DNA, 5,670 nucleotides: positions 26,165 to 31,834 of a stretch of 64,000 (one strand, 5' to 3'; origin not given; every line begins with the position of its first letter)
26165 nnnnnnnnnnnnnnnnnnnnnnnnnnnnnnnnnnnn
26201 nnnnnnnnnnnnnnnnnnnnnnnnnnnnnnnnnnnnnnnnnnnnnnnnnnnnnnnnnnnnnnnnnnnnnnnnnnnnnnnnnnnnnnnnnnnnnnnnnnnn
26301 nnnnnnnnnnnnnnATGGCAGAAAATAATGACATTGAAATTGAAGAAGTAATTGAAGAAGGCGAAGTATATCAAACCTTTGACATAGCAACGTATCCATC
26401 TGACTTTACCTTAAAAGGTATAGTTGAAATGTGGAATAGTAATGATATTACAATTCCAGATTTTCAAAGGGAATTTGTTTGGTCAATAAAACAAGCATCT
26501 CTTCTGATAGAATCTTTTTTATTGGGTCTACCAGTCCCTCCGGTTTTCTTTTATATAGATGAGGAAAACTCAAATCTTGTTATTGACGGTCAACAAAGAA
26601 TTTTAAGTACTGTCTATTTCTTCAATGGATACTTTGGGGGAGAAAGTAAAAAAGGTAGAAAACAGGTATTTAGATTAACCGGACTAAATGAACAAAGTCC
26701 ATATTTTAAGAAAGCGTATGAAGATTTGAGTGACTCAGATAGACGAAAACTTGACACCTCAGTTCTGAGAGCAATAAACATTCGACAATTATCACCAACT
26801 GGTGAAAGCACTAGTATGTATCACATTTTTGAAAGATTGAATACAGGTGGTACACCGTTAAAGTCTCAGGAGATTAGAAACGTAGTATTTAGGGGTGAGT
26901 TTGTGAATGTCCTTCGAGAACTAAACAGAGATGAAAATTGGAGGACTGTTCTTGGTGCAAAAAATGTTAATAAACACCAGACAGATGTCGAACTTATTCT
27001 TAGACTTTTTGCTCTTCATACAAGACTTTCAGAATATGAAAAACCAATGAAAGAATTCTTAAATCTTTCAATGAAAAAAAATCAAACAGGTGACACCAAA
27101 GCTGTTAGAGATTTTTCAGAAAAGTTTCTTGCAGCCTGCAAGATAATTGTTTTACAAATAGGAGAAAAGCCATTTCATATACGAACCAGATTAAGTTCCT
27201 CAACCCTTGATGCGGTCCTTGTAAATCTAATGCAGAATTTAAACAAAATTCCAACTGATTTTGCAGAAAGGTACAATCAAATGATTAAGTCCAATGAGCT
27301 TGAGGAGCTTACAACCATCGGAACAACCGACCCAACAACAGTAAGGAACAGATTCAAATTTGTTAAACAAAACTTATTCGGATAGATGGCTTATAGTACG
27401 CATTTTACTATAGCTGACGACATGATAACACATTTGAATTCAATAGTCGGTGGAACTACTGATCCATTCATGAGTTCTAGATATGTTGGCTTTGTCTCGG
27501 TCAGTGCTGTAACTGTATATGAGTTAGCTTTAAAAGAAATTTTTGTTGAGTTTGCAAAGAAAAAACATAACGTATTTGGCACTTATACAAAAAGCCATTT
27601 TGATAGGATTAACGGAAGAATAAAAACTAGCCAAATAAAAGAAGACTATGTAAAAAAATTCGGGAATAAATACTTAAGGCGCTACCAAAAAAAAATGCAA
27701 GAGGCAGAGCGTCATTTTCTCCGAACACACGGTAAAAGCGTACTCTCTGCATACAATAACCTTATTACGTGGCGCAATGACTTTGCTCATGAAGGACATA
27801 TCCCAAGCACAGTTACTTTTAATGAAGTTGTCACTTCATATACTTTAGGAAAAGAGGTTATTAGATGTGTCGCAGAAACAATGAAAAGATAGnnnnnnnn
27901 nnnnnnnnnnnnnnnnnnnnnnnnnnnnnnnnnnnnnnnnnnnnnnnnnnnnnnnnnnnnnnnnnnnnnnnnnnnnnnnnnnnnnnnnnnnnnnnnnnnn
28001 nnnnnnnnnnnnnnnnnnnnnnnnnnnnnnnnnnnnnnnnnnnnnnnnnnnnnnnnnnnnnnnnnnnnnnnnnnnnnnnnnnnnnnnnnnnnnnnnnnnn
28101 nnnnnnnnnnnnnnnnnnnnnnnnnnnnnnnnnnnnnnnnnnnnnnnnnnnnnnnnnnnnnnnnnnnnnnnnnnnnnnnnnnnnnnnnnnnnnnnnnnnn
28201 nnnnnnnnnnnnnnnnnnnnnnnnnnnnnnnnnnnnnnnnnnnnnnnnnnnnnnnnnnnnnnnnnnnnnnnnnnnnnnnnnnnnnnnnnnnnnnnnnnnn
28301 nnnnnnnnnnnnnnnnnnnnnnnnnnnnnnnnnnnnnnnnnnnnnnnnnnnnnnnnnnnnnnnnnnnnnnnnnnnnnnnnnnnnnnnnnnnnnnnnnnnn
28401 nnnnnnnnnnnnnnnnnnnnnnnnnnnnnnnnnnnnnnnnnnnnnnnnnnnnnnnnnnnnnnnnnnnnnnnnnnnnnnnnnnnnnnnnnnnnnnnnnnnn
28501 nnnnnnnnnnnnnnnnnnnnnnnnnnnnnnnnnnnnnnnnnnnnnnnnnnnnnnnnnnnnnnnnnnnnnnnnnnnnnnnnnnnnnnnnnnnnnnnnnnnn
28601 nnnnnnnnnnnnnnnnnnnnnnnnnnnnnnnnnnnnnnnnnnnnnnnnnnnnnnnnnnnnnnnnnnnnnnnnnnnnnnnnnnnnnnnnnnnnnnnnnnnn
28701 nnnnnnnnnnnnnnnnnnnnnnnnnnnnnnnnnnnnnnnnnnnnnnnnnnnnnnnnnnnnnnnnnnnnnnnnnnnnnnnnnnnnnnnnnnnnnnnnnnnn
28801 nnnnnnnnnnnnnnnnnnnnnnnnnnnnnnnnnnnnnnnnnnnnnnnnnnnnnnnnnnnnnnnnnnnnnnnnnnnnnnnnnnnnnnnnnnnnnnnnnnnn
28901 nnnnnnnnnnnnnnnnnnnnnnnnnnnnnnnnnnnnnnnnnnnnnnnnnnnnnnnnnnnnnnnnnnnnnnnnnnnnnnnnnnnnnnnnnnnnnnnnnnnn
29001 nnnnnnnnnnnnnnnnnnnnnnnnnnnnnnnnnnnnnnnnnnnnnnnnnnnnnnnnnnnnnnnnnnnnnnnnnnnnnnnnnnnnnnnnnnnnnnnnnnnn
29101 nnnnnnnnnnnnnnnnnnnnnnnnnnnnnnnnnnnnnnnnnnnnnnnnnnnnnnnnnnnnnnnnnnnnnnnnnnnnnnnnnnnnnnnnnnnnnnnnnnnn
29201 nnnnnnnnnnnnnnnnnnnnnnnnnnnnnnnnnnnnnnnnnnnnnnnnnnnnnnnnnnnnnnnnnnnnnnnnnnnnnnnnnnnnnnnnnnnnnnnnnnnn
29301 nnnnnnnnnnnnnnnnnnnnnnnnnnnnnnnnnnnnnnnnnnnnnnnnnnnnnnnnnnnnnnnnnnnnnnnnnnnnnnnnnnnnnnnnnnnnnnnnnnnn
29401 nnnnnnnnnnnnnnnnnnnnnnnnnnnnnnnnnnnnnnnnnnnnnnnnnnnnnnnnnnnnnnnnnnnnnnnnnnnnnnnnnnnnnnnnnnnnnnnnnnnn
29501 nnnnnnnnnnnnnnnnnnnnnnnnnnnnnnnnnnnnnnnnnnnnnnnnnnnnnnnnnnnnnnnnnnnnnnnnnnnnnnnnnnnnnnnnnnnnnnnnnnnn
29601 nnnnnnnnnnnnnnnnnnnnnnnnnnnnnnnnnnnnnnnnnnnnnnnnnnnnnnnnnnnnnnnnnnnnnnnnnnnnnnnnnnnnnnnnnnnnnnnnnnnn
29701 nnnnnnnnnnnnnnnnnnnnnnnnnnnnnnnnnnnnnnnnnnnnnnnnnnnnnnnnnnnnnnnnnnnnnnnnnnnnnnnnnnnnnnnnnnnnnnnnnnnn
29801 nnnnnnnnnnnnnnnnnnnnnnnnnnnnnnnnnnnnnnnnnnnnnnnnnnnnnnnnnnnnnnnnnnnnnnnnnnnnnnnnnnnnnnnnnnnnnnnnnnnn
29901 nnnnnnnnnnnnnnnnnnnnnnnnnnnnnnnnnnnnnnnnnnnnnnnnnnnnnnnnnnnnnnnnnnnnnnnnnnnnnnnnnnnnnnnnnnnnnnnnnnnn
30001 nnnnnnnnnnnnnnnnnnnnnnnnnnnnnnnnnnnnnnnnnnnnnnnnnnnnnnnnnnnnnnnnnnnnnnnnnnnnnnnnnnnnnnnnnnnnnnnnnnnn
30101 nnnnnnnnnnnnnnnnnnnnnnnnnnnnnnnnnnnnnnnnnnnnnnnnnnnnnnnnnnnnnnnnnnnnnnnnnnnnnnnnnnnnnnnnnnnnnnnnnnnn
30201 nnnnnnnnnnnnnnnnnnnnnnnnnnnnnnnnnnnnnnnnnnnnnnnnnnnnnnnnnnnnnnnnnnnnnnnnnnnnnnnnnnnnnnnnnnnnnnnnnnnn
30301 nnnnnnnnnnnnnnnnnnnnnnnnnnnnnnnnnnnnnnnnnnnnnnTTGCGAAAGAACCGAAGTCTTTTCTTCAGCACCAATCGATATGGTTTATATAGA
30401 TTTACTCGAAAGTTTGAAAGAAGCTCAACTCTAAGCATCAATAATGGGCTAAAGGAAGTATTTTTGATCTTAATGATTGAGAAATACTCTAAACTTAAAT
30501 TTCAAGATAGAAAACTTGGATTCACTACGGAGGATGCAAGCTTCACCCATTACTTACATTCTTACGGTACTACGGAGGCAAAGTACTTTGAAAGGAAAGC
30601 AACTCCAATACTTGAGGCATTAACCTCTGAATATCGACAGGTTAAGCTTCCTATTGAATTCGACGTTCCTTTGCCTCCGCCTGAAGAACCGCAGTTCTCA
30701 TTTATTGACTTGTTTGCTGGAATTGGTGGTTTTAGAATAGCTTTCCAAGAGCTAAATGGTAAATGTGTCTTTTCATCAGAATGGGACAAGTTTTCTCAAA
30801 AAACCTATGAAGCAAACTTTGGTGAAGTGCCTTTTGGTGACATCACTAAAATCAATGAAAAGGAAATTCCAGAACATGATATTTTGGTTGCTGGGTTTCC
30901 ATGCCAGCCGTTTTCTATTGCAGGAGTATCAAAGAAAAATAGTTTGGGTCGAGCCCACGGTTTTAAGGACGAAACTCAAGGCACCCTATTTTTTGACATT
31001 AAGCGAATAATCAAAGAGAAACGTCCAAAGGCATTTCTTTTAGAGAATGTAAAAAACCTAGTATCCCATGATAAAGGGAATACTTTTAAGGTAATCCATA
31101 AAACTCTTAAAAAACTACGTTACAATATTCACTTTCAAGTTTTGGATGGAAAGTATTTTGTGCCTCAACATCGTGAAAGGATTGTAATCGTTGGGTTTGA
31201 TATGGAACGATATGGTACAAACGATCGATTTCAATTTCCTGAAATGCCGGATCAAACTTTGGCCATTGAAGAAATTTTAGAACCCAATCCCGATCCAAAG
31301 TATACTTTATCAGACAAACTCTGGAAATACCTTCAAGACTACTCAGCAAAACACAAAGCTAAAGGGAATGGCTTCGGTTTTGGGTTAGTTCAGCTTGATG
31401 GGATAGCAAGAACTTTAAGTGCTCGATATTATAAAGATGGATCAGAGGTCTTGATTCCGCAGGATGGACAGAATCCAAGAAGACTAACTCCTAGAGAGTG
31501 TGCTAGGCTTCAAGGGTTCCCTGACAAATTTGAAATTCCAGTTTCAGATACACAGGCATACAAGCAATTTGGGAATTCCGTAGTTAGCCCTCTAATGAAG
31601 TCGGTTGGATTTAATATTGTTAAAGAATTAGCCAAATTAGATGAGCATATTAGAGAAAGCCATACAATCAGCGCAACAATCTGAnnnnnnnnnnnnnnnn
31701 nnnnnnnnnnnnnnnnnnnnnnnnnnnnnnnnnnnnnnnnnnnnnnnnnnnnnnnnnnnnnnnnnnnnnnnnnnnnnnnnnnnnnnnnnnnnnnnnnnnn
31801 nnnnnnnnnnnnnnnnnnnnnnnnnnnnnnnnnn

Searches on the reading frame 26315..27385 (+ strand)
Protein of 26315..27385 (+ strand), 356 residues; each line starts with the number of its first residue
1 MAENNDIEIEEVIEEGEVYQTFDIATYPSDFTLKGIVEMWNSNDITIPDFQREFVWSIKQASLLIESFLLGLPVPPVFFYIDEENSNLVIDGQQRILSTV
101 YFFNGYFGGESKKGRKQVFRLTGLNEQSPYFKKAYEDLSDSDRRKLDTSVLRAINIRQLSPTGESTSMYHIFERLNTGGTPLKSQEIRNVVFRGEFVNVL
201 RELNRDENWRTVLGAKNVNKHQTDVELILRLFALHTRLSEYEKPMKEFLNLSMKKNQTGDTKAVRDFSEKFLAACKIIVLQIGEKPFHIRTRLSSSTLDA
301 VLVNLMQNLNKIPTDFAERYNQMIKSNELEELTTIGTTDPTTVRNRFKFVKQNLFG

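Call 39: search_protein_families(library=pfam, proteins=[window:26315-27385:+])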
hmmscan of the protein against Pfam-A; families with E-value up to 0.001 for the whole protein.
window:26315-27385:+ (356 aa): 1 family
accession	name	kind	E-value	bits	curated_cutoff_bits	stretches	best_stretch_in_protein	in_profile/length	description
PF03235.19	GmrSD_N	-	9.8e-28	98.1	33.2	1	42-189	10-195/199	GmrSD restriction endonuclease, N-terminal domain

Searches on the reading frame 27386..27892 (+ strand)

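Call 39: search_protein_families(library=pfam, proteins=[window:27386-27892:+])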
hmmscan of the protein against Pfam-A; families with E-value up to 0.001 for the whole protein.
window:27386-27892:+ (168 aa): 1 family
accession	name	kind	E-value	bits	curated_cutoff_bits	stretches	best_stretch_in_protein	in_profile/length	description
PF18735.6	HEPN_RiboL-PSP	-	5.6e-17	62.7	28.4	1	11-166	8-189/191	RiboL-PSP-HEPN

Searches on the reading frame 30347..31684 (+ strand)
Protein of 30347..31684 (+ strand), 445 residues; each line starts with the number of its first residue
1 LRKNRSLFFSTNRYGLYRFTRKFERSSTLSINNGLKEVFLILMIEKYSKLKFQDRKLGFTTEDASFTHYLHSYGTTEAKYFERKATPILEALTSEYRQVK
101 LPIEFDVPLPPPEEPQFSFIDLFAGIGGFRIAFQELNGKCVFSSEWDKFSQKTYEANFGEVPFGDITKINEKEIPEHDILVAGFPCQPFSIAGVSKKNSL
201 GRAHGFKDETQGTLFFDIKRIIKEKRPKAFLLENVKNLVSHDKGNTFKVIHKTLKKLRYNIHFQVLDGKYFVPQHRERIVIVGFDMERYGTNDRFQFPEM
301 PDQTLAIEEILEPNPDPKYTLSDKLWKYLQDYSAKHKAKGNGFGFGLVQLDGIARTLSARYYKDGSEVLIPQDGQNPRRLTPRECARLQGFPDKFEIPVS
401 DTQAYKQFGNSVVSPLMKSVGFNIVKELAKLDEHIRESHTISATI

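Call 39: search_protein_families(library=pfam, proteins=[window:30347-31684:+])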
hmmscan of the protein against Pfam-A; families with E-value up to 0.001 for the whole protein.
window:30347-31684:+ (445 aa): 1 family
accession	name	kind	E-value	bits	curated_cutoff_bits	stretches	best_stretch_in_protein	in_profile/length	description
PF00145.23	DNA_methylase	-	1.1e-94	318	22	1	117-425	1-323/324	C-5 cytosine-specific DNA methylase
